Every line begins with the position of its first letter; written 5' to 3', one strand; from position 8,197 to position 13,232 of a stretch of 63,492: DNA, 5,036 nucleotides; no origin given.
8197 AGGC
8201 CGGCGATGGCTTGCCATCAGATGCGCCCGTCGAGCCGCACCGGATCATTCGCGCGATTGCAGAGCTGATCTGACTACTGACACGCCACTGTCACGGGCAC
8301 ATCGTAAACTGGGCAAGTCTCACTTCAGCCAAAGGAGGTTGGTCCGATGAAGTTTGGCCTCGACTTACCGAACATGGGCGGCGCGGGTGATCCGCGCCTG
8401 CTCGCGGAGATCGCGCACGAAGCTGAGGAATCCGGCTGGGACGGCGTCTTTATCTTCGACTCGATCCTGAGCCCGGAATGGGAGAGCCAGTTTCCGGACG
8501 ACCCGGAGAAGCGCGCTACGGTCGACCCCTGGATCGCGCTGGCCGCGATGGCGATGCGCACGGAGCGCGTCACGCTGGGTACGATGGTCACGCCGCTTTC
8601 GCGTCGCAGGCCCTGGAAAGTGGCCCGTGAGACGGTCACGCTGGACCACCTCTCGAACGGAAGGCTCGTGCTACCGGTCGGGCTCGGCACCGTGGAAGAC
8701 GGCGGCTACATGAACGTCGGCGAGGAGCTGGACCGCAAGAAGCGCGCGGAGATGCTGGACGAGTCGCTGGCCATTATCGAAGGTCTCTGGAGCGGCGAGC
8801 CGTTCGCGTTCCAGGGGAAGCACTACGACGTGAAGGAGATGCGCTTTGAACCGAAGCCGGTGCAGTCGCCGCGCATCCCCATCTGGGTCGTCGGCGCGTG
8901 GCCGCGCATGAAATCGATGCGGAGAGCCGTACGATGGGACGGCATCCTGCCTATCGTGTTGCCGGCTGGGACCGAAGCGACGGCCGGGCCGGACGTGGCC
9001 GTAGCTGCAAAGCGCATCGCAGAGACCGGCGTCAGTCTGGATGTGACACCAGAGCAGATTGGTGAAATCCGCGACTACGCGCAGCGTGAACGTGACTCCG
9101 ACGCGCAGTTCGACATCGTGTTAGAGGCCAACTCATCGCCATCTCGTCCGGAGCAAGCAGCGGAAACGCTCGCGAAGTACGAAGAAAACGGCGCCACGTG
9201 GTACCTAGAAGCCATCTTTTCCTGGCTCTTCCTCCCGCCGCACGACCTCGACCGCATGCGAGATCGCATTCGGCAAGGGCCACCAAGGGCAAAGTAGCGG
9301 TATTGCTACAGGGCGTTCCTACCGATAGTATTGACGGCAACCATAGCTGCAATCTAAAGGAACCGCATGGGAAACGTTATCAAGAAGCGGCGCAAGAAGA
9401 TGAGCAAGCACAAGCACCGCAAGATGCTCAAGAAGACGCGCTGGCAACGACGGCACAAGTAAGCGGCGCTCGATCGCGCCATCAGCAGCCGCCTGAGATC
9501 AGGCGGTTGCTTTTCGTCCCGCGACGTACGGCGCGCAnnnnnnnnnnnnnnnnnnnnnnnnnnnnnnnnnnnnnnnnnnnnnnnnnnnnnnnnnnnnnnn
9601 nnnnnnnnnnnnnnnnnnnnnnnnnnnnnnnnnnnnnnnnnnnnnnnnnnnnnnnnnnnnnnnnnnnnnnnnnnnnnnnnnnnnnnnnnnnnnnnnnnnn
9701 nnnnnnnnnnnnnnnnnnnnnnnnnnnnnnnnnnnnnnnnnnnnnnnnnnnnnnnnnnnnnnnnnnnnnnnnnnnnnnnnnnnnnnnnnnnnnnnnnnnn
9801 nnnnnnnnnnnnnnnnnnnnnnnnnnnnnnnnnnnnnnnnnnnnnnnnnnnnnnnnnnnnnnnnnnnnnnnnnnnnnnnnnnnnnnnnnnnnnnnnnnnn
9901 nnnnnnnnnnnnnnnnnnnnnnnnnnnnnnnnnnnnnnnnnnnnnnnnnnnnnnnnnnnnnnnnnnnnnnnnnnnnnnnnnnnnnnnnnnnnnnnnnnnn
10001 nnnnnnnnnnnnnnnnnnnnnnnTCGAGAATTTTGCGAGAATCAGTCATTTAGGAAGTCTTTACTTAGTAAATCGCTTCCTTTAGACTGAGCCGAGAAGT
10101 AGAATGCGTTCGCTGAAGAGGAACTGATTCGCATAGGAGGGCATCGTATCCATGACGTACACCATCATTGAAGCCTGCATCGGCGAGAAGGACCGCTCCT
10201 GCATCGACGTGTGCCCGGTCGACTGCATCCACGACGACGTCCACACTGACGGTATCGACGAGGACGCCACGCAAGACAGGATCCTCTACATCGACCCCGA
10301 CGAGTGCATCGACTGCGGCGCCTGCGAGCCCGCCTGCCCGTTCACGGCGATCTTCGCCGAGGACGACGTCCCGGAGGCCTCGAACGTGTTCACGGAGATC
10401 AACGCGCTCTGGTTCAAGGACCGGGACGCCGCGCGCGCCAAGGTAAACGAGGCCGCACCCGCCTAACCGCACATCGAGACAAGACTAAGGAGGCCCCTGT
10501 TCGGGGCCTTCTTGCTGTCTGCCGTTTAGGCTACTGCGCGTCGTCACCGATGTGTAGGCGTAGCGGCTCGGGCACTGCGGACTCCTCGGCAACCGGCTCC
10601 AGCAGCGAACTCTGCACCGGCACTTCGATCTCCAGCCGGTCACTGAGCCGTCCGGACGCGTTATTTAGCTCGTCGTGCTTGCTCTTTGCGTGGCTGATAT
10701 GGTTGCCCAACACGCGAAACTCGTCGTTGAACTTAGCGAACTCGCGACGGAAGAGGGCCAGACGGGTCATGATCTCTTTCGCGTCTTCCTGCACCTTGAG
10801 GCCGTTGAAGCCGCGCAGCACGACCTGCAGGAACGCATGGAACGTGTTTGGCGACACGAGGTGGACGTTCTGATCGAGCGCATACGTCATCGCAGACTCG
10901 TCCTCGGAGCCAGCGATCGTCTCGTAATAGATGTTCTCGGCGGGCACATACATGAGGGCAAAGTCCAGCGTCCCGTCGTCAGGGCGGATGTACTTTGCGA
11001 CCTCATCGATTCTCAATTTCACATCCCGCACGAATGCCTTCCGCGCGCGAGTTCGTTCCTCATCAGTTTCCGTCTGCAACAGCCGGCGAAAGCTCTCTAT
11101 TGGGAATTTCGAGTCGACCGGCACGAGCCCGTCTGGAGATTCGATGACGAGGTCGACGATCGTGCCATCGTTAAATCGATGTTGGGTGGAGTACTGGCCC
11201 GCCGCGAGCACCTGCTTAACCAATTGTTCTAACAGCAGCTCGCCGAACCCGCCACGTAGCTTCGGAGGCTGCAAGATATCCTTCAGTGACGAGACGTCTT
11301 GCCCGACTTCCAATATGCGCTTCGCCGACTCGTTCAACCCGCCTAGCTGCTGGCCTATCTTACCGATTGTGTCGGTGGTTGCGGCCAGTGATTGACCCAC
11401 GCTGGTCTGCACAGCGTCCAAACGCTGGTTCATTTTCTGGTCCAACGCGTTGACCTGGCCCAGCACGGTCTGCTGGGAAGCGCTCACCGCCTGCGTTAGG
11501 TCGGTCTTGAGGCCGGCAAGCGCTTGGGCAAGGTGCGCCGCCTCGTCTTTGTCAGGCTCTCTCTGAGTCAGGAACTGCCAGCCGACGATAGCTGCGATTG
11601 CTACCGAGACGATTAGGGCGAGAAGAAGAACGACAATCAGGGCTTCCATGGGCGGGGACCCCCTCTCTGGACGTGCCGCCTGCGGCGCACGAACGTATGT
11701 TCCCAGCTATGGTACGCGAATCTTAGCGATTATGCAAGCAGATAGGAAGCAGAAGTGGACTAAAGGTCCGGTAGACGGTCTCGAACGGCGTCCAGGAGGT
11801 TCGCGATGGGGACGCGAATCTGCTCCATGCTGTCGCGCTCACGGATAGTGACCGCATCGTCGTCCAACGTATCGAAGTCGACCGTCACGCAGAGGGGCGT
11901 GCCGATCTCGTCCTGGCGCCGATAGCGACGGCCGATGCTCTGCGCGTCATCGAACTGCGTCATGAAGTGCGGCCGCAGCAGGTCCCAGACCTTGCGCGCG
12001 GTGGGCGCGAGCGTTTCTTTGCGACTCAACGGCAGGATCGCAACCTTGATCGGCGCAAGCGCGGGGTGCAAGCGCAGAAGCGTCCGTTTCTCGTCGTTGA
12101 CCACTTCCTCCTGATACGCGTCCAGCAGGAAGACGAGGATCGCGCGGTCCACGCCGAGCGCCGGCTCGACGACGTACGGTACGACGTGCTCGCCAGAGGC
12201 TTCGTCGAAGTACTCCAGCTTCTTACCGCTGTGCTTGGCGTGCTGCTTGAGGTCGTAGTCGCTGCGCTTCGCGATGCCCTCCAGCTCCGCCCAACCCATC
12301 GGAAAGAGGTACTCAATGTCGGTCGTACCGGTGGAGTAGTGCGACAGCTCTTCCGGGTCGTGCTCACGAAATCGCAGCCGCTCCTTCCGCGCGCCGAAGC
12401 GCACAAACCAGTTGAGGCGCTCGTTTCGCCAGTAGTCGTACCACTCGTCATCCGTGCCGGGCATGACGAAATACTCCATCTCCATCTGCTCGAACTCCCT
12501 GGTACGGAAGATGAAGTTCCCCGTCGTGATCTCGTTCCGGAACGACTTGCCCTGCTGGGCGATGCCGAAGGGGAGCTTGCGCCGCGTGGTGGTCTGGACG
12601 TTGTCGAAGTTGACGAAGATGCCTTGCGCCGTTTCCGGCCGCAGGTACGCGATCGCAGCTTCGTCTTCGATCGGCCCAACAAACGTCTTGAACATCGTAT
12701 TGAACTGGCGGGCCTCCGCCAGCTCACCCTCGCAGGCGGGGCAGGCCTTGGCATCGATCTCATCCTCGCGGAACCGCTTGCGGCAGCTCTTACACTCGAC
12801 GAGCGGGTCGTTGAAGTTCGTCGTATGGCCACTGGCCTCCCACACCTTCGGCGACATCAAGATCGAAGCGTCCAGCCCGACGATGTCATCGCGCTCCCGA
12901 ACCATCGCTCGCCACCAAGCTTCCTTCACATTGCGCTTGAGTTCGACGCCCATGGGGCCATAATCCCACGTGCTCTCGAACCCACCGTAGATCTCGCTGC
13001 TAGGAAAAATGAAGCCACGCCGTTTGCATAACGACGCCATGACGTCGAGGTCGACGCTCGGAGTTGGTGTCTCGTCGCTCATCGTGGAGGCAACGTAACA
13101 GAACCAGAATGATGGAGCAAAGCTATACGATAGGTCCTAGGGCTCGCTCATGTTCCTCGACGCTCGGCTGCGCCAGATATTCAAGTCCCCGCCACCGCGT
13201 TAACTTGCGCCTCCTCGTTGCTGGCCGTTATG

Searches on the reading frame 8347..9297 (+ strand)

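Call 43: search_protein_families(library=pfam, proteins=[window:8347-9297:+], max_evalue=0.001)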
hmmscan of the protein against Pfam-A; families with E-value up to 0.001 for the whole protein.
window:8347-9297:+ (316 aa): 1 family
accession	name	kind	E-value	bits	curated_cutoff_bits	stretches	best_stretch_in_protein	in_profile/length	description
PF00296.26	Bac_luciferase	-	3.6e-38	132.1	27.9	1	14-233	20-222/314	Luciferase-like monooxygenase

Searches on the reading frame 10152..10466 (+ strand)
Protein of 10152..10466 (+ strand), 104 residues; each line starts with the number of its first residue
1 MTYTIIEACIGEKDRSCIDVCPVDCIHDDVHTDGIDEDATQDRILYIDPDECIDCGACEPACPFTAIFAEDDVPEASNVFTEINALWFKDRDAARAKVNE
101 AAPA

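Call 43: search_protein_families(library=pfam, proteins=[window:10152-10466:+], max_evalue=0.001)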
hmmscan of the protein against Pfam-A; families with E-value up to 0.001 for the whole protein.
window:10152-10466:+ (104 aa): 12 families
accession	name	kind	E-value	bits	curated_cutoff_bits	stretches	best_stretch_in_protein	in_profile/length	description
PF00037.32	Fer4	-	5.8e-11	42.2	21.1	1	46-67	2-23/24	4Fe-4S binding domain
PF13237.11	Fer4_10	-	1.7e-10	41.1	25.5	2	7-63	7-53/53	4Fe-4S dicluster domain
PF13484.11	Fer4_16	-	8e-08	33.4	30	1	51-77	1-27/66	4Fe-4S double cluster binding domain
PF12838.12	Fer4_7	-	8.3e-08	33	27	1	15-66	6-52/52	4Fe-4S dicluster domain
PF12797.12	Fer4_2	-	1.1e-06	28.6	24.5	1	45-64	3-22/22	4Fe-4S binding domain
PF12800.12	Fer4_4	-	1.2e-06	28.8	24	1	49-64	1-16/17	4Fe-4S binding domain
PF12837.12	Fer4_6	-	1.2e-06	28.6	25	1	46-66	3-23/24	4Fe-4S binding domain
PF14697.11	Fer4_21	-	1.8e-06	28.4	35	1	47-67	3-26/59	4Fe-4S dicluster domain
PF13187.11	Fer4_9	-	7.5e-06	26.3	27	1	16-66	7-51/52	4Fe-4S dicluster domain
PF13183.11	Fer4_8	-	8.2e-06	26.7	27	1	50-74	3-28/68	4Fe-4S dicluster domain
PF25160.1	LdpA_Fe-S-bd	-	1.6e-05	25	27.6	1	12-69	4-45/49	LdpA Fe-S cluster-binding domain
PF13370.11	Fer4_13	-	2.2e-05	25.5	24.5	1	47-101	1-47/58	4Fe-4S single cluster domain of Ferredoxin I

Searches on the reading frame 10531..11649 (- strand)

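Call 43: search_protein_families(library=pfam, proteins=[window:10531-11649:-], max_evalue=0.001)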
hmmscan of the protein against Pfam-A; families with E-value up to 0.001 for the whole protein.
window:10531-11649:- (372 aa): 1 family
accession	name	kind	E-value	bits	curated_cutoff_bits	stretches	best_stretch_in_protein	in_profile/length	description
PF02646.22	RmuC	-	1.1e-53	182.7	26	1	66-340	3-279/291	RmuC family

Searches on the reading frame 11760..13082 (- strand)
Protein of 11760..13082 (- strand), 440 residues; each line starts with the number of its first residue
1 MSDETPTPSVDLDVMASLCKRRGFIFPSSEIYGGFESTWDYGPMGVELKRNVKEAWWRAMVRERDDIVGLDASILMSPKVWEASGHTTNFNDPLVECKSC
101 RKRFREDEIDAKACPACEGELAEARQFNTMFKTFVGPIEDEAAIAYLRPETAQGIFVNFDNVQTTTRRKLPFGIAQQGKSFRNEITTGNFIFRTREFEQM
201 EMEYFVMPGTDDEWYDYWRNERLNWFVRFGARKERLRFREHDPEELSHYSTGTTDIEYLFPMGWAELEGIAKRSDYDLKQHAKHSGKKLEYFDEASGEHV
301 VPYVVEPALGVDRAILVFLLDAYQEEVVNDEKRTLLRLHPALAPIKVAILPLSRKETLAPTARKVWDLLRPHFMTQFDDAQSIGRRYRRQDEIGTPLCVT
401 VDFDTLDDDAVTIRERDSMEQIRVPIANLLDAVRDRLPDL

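Call 43: search_protein_families(library=pfam, proteins=[window:11760-13082:-], max_evalue=0.001)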
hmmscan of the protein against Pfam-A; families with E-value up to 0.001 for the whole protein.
window:11760-13082:- (440 aa): 2 families
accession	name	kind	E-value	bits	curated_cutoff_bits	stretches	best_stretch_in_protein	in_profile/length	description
PF03129.25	HGTP_anticodon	-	1.8e-20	73.3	21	1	346-435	1-93/94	Anticodon binding domain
PF00587.30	tRNA-synt_2b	-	2e-11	44.7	29.3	1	144-319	10-176/179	tRNA synthetase class II core domain (G, H, P, S and T)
